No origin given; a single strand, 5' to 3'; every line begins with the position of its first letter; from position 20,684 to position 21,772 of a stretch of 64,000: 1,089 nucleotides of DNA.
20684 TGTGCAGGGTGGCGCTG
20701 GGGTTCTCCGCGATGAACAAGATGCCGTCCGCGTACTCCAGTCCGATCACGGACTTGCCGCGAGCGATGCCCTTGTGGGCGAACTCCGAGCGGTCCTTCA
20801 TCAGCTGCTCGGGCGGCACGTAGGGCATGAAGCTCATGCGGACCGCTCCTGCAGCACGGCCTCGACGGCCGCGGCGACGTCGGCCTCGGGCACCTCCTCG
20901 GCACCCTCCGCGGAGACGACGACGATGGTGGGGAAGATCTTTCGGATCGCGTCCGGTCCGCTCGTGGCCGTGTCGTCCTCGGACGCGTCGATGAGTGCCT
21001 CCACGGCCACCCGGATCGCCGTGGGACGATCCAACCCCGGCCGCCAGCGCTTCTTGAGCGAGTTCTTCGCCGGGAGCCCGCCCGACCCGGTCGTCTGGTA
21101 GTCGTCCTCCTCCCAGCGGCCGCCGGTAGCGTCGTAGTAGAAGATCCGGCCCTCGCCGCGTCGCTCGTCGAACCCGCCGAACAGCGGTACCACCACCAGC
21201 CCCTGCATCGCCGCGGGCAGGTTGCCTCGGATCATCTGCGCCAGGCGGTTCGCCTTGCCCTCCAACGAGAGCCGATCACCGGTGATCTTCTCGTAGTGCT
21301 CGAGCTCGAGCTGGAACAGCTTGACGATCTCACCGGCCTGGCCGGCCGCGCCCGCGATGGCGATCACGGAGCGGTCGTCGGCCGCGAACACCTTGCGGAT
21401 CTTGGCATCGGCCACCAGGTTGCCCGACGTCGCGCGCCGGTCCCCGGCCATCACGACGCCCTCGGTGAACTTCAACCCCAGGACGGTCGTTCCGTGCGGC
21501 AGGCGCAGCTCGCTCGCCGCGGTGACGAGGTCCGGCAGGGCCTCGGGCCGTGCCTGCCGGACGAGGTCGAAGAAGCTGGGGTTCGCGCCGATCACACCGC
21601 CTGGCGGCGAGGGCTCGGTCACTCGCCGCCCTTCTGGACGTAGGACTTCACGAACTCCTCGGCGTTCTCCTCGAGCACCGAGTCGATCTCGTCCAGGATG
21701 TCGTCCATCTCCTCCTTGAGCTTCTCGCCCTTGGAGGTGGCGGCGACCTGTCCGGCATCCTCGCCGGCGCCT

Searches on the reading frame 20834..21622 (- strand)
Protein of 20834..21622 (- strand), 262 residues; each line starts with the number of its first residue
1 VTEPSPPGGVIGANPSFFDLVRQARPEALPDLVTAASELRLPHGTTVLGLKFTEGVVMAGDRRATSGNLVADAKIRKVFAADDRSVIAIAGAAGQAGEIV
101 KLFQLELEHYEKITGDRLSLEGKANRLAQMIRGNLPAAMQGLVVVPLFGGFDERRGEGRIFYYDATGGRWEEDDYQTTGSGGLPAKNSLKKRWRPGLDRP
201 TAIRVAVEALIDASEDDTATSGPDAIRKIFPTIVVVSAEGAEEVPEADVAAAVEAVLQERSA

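Call 7: search_protein_families(library=pfam, proteins=[window:20834-21622:-])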
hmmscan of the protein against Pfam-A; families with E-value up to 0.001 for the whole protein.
window:20834-21622:- (262 aa): 1 family
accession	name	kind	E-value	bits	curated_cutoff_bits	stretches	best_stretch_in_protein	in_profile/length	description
PF00227.31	Proteasome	-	1.5e-38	132.8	22.4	1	43-222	3-182/189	Proteasome subunit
